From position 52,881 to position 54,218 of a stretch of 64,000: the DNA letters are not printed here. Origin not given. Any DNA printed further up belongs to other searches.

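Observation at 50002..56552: Membrane-anchored metallophosphoesterase translationally coupled inside a TolC-MFP-RND efflux operon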

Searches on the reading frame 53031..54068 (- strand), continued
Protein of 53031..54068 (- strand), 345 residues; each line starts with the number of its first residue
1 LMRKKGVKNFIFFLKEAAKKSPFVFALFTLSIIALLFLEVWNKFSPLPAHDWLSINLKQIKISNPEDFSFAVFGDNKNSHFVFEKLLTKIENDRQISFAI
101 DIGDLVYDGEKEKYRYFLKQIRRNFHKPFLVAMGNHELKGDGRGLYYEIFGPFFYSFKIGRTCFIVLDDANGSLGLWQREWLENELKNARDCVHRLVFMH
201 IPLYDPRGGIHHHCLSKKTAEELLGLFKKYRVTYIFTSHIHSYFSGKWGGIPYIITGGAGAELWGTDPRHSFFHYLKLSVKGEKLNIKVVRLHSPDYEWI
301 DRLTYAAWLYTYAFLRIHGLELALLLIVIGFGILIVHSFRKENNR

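Call 52: find_encoding_contigs(protein=P0018, flank=8000, max_places=2)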
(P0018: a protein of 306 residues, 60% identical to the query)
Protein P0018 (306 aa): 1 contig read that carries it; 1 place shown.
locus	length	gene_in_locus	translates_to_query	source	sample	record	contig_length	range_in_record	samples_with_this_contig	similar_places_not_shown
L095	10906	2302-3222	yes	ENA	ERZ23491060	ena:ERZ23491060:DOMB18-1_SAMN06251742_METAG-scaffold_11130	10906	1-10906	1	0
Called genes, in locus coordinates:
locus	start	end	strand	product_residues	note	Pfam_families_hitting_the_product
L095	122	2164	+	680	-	PF09335:VTT_dom, PF01569:PAP2 (weak), PF14067:LssY_C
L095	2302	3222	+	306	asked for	PF00149:Metallophos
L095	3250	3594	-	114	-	PF00873:ACR_tran, PF02355:SecD_SecF_C (weak)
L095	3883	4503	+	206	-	PF01725:Ham1p_like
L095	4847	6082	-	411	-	PF01384:PHO4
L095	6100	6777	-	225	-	PF01865:PhoU_div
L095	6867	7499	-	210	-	PF03976:PPK2 (weak), PF02223:Thymidylate_kin, PF13521:AAA_28 (faint)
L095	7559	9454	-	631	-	PF13623:SurA_N_2, PF13624:SurA_N_3, PF13145:Rotamase_2, PF13616:Rotamase_3, PF00639:Rotamase, PF13145:Rotamase_2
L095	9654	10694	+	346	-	PF00022:Actin, PF06723:MreB_Mbl, PF00012:HSP70, PF14450:FtsA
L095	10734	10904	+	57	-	?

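Call 53: find_encoding_contigs(protein=P0024, flank=8000, max_places=2)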
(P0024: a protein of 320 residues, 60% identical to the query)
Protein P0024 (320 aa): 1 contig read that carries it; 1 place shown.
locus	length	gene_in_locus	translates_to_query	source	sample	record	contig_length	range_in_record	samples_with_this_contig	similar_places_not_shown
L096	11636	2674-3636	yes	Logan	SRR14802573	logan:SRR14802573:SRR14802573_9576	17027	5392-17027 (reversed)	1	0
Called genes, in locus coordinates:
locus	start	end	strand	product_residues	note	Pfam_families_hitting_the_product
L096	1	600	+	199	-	?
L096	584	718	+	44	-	-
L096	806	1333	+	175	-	PF09335:VTT_dom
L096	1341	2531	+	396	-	PF13439:Glyco_transf_4, PF13579:Glyco_trans_4_4, PF00534:Glycos_transf_1, PF13692:Glyco_trans_1_4, PF13524:Glyco_trans_1_2 (faint)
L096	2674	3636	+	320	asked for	PF00149:Metallophos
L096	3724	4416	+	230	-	PF00300:His_Phos_1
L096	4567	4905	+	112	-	PF00044:Gp_dh_N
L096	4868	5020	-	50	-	-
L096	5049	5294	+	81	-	PF02800:Gp_dh_C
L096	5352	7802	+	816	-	PF00690:Cation_ATPase_N, PF00122:E1-E2_ATPase, PF00702:Hydrolase, PF13246:Cation_ATPase (weak)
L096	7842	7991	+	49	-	PF07843:DUF1634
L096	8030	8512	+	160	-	PF00582:Usp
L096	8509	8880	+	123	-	PF01694:Rhomboid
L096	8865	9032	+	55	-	-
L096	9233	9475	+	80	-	PF01972:SDH_protease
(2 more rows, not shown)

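Call 54: find_encoding_contigs(protein=P0005, flank=8000, max_places=2)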
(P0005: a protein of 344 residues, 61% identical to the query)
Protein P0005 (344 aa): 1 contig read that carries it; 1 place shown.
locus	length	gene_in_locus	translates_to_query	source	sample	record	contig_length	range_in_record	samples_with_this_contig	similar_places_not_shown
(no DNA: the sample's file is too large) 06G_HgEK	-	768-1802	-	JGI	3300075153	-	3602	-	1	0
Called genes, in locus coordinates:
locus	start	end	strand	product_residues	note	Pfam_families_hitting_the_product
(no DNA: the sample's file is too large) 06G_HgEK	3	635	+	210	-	?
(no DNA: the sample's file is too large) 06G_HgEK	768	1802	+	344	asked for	PF00149:Metallophos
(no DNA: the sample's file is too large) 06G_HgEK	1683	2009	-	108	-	-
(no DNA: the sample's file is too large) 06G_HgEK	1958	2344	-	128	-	PF17263:DUF5329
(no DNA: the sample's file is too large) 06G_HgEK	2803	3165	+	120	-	PF00072:Response_reg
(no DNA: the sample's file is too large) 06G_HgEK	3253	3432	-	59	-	-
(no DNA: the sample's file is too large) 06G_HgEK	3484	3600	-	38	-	?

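Call 57: find_encoding_contigs(protein=P0004, flank=8000, max_places=1)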
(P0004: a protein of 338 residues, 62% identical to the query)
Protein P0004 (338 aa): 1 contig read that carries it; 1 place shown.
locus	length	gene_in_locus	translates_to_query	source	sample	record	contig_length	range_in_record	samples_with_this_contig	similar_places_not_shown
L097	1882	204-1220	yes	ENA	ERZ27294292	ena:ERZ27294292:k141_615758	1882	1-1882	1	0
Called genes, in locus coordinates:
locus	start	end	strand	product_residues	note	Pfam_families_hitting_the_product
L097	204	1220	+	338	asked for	PF00149:Metallophos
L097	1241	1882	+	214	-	?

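Call 58: find_encoding_contigs(protein=P0012, flank=8000, max_places=1)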
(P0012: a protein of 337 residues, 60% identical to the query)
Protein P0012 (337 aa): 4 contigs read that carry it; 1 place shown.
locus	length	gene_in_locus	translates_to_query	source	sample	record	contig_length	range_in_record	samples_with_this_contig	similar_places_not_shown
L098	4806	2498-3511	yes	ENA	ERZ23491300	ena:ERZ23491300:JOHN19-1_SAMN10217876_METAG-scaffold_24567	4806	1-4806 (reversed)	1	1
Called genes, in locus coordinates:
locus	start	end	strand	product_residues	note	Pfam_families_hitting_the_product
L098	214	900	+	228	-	PF00072:Response_reg, PF00486:Trans_reg_C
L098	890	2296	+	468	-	PF00672:HAMP (weak), PF00512:HisKA, PF13581:HATPase_c_2 (weak), PF02518:HATPase_c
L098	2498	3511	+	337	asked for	PF00149:Metallophos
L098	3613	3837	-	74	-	-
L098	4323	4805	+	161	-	?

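Call 59: find_encoding_contigs(protein=P0008, flank=8000, max_places=1)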
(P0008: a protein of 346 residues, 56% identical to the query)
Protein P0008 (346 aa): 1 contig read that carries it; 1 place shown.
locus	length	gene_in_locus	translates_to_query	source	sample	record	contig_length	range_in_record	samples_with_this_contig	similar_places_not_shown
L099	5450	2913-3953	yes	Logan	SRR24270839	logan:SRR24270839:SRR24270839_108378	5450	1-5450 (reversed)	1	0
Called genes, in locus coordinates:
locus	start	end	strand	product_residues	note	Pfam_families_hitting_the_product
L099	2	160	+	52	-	?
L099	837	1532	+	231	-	PF00119:ATP-synt_A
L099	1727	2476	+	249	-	PF06966:DUF1295 (weak), PF04191:PEMT, PF04140:ICMT (faint)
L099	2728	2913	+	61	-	-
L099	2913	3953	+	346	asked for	PF00149:Metallophos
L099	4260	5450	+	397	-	?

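Call 60: find_encoding_contigs(protein=P0007, flank=8000, max_places=1)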
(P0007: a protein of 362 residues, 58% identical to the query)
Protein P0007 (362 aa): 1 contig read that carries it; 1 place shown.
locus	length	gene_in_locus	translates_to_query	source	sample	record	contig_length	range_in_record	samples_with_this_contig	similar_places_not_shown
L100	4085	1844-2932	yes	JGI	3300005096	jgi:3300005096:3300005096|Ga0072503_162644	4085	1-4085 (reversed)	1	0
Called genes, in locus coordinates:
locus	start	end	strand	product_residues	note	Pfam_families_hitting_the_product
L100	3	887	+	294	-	?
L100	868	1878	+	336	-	-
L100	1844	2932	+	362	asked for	PF00149:Metallophos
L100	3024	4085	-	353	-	?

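Call 77: search_protein_representatives(alignment_id=A2)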
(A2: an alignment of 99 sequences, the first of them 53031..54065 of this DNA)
Query: 99 sequences, 339 profile positions. Proteins with E-value up to 0.001 (for the whole library): 18310; up to 1e-10: 6436; up to 1e-30: 606. The best 150 are listed.
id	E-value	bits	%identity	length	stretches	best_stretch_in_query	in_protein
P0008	7.7e-155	531.4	-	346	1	4-336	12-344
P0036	9.7e-154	527.8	-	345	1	4-333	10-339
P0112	7.1e-133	459.2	-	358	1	5-337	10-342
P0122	1.7e-130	451.3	-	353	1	7-332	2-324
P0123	1.0e-125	435.7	-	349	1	5-336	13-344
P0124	2.4e-120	418.0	-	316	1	23-333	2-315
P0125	3.8e-120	417.3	-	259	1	78-334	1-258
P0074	4.8e-120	417.0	-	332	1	7-332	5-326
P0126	1.5e-116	405.5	-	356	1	18-330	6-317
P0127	3.2e-115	401.1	-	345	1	5-334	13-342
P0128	1.2e-111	389.4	-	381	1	18-330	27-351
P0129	8.8e-110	383.3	-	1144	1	4-334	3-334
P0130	5.8e-108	377.3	-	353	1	9-329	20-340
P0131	1.1e-105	369.8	-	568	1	33-335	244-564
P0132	1.7e-105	369.1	-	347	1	15-325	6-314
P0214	7.5e-65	235.5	-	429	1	56-318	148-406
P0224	3.6e-62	226.7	-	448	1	14-334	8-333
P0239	3.6e-59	216.9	-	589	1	18-330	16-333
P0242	2.0e-58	214.4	-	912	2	45-284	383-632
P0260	4.8e-55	203.3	-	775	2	56-287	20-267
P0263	8.2e-55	202.5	-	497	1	49-292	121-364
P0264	1.3e-54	201.8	-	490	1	56-326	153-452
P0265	1.5e-54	201.6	-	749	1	18-335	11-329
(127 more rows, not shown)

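Call 78: search_protein_families(library=pfam, proteins=[P0129, P0131, P0239, P0242, P0260, P0265, P0224, P0214, P0263, P0264], max_evalue=0.0001)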
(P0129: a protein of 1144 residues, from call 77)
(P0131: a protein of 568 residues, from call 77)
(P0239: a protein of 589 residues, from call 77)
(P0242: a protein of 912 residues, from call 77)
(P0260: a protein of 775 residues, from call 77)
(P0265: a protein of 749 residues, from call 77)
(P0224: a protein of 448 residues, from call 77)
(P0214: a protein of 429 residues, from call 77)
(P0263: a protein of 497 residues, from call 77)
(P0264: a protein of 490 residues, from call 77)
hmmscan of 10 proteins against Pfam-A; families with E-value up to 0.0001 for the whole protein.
P0129 (1144 aa): 10 families
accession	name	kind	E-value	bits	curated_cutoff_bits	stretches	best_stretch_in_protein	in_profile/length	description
PF08448.16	PAS_4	-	4.2e-30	104.7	23.1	2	636-744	2-109/110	PAS fold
PF00989.32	PAS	-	2.4e-28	98.8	22.6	2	630-740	2-113/113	PAS fold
PF13426.13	PAS_9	-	9.5e-28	96.9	27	2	640-741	2-102/103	PAS domain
PF00072.30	Response_reg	-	1.4e-26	93.2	30.2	1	1010-1122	1-111/111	Response regulator receiver domain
PF02518.31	HATPase_c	-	2.1e-21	76.9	26.4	1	866-987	2-110/111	Histidine kinase-, DNA gyrase B-, and HSP90-like ATPase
PF08447.18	PAS_3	-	8.8e-16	58.4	25.6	1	652-732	2-84/89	PAS fold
PF13188.13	PAS_8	-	1.6e-14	53.7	21.8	1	629-688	1-56/65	PAS domain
PF00512.31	HisKA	-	6.3e-10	39.4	26.9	1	760-821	3-63/66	His Kinase A (phospho-acceptor) domain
PF00149.33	Metallophos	-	3.8e-07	31.2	21.5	1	69-233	13-188/191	Calcineurin-like phosphoesterase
PF08670.17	MEKHLA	-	3.2e-05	24.3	23.7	0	638-716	36-116/143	MEKHLA domain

P0131 (568 aa): 2 families
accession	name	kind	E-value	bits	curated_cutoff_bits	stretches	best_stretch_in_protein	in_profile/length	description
PF09335.16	VTT_dom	-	4.2e-16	60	33.9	1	33-159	1-122/123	VTT domain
PF00149.33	Metallophos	-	1.6e-07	32.4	21.5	1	273-464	2-190/191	Calcineurin-like phosphoesterase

P0239 (589 aa): 2 families
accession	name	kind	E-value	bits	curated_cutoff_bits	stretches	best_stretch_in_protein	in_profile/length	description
PF13439.12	Glyco_transf_4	-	4.4e-30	105.4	28.5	1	373-544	1-169/170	Glycosyltransferase Family 4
PF13579.12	Glyco_trans_4_4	-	3.8e-15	57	29.7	1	374-538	1-156/158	Glycosyl transferase 4-like domain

P0242 (912 aa): 3 families
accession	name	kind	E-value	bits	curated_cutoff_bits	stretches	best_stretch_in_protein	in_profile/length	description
PF00149.33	Metallophos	-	4.1e-32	112.6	21.5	2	116-294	2-191/191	Calcineurin-like phosphoesterase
PF16656.11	Pur_ac_phosph_N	-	3e-07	31.3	30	1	31-107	9-93/93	Purple acid Phosphatase, N-terminal domain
PF12850.12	Metallophos_2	-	3.6e-06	27.5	27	0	127-295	13-120/154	Calcineurin-like phosphoesterase superfamily domain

P0260 (775 aa): 5 families
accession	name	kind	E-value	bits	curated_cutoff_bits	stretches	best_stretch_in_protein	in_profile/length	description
PF00149.33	Metallophos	-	6.4e-37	128.3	21.5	2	292-474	2-190/191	Calcineurin-like phosphoesterase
PF13385.13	Laminin_G_3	-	3.8e-27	95.7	27.6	1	607-768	1-150/151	Concanavalin A-like lectin/glucanases superfamily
PF12850.12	Metallophos_2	-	1.6e-14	54.7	27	2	295-506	5-150/154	Calcineurin-like phosphoesterase superfamily domain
PF07953.20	Toxin_R_bind_N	-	6.9e-06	26.3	23.8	1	573-730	4-166/191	Clostridium neurotoxin, N-terminal receptor binding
PF02210.31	Laminin_G_2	-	6.9e-05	23.8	22.9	0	668-758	31-123/126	Laminin G domain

P0265 (749 aa): 7 families
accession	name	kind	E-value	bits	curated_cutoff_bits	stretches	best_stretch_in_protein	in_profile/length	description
PF00534.26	Glycos_transf_1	-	7.7e-36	123.6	26.4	1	547-709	6-170/172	Glycosyl transferases group 1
PF13439.12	Glyco_transf_4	-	5e-31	108.5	28.5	1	363-532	1-168/170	Glycosyltransferase Family 4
PF13692.12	Glyco_trans_1_4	-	4.2e-27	95.6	27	1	558-697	4-142/142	Glycosyl transferases group 1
PF13579.12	Glyco_trans_4_4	-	6.8e-11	43.2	29.7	1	364-527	1-156/158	Glycosyl transferase 4-like domain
PF13477.12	Glyco_trans_4_2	-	6.9e-06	26.7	23.4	1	371-481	14-122/139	Glycosyl transferase 4-like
PF08323.17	Glyco_transf_5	-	4.2e-05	23.8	22.7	0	351-448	1-93/239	Starch synthase catalytic domain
PF20706.3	GT4-conflict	-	7.9e-05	22.2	26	0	620-681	269-330/385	Family 4 Glycosyltransferase in conflict systems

P0224 (448 aa): 2 families
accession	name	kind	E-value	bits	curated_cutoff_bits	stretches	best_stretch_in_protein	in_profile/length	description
PF13439.12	Glyco_transf_4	-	4e-11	43.7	28.5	1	368-448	1-79/170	Glycosyltransferase Family 4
PF00149.33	Metallophos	-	2e-05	25.6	21.5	1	74-230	20-185/191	Calcineurin-like phosphoesterase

P0214 (429 aa): 1 family
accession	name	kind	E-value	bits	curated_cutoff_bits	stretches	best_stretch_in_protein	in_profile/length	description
PF00149.33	Metallophos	-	1.3e-12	49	21.5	1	153-326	2-191/191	Calcineurin-like phosphoesterase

P0263 (497 aa): 1 family
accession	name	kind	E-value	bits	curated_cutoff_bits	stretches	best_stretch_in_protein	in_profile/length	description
PF00149.33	Metallophos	-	9.7e-11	42.9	21.5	1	133-308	3-191/191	Calcineurin-like phosphoesterase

P0264 (490 aa): 1 family
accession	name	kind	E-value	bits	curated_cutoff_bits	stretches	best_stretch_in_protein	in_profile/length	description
PF00149.33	Metallophos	-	3.3e-10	41.1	21.5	1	160-364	4-191/191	Calcineurin-like phosphoesterase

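Call 81: search_protein_families(library=pfam, proteins=[L050:2209-2937:+, L021:6491-7369:+, L013:14026-15411:+, L020:6120-6908:-, L020:9561-10283:-, L004:4504-5694:-, L022:6750-7310:+, L022:6023-6772:+, L033:3662-4966:+, L099:4260-5450:+], max_evalue=0.0001)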
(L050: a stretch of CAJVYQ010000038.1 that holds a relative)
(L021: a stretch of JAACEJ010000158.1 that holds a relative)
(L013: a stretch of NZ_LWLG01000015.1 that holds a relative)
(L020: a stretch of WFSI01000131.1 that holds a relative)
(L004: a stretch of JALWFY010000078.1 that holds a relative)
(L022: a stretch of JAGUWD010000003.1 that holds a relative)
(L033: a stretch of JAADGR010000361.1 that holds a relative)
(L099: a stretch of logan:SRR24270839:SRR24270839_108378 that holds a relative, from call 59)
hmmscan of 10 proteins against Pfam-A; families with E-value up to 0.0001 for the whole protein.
L050:2209-2937:+ (242 aa): 0 families

L021:6491-7369:+ (293 aa): 0 families

L013:14026-15411:+ (461 aa): 2 families
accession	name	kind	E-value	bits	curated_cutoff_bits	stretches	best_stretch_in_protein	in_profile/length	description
PF13231.12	PMT_2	-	1.2e-15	58.5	26.1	1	65-219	2-154/160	Dolichyl-phosphate-mannose-protein mannosyltransferase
PF02366.24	PMT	-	3.3e-08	33.9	22.7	1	62-195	58-200/245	Dolichyl-phosphate-mannose-protein mannosyltransferase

L020:6120-6908:- (262 aa): 1 family
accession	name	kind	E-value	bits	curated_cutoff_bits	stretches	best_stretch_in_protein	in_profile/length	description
PF01790.23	LGT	-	2.7e-78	263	24.9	1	9-252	1-239/240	Prolipoprotein diacylglyceryl transferase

L020:9561-10283:- (240 aa): 8 families
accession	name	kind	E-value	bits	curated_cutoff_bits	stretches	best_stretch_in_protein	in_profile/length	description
PF00977.27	His_biosynth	-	5.4e-80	268.5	23.6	1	3-229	2-227/228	Histidine biosynthesis protein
PF01207.24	Dus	-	1.5e-07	31.3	20.4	0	177-225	172-218/311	Dihydrouridine synthase (Dus)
PF03060.21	NMO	-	3.6e-06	27.1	28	0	61-106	181-226/331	Nitronate monooxygenase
PF02581.23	TMP-TENI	-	3.9e-06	26.8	27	0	158-221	115-177/180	Thiamine monophosphate synthase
PF01180.27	DHO_dh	-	1.6e-05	24.7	27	0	59-117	224-285/291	Dihydroorotate dehydrogenase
PF05690.20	ThiG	-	3.9e-05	23.6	23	0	60-132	162-233/247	Thiazole biosynthesis protein ThiG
PF01884.23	PcrB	-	7.5e-05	22.7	23.9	0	56-111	162-217/226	PcrB family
PF00478.31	IMPDH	-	9.7e-05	22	25.6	0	65-106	199-240/345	IMP dehydrogenase / GMP reductase domain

L004:4504-5694:- (396 aa): 3 families
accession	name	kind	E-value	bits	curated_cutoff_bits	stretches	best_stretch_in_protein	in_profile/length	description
PF02771.21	Acyl-CoA_dh_N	-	5.9e-34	117.3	22.9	1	16-130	1-113/113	Acyl-CoA dehydrogenase, N-terminal domain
PF00441.29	Acyl-CoA_dh_1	-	3.5e-33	115.3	22.4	1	239-385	3-149/150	Acyl-CoA dehydrogenase, C-terminal domain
PF02770.24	Acyl-CoA_dh_M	-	2.8e-24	85.5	33.3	1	134-226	1-97/97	Acyl-CoA dehydrogenase, middle domain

L022:6750-7310:+ (186 aa): 0 families

L022:6023-6772:+ (249 aa): 2 families
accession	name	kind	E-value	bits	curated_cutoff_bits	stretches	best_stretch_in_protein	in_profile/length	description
PF12679.13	ABC2_membrane_2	-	8.5e-14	51.9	27.2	1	50-237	72-271/283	ABC-2 family transporter protein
PF12730.13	ABC2_membrane_4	-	1.7e-05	25.3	27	0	21-197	14-172/179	ABC-2 family transporter protein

L033:3662-4966:+ (434 aa): 1 family
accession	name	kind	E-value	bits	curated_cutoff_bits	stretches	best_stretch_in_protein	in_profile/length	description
PF02321.23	OEP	-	4.2e-47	160.8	22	2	244-424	4-187/187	Outer membrane efflux protein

L099:4260-5450:+ (397 aa): 5 families
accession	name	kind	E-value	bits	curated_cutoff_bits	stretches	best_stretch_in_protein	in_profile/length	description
PF21269.3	TreT_GT1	-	1.4e-60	203.6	27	1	39-180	1-144/144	Trehalose synthase, N-terminal domain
PF00534.26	Glycos_transf_1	-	3.2e-29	102.1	26.4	1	214-376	8-171/172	Glycosyl transferases group 1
PF13692.12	Glyco_trans_1_4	-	3.8e-20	73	27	1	222-363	2-142/142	Glycosyl transferases group 1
PF20706.3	GT4-conflict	-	4.4e-08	32.9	26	1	227-341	203-323/385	Family 4 Glycosyltransferase in conflict systems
PF13524.12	Glyco_trans_1_2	-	1.4e-06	28.7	25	1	281-393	28-144/144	Glycosyl transferase-like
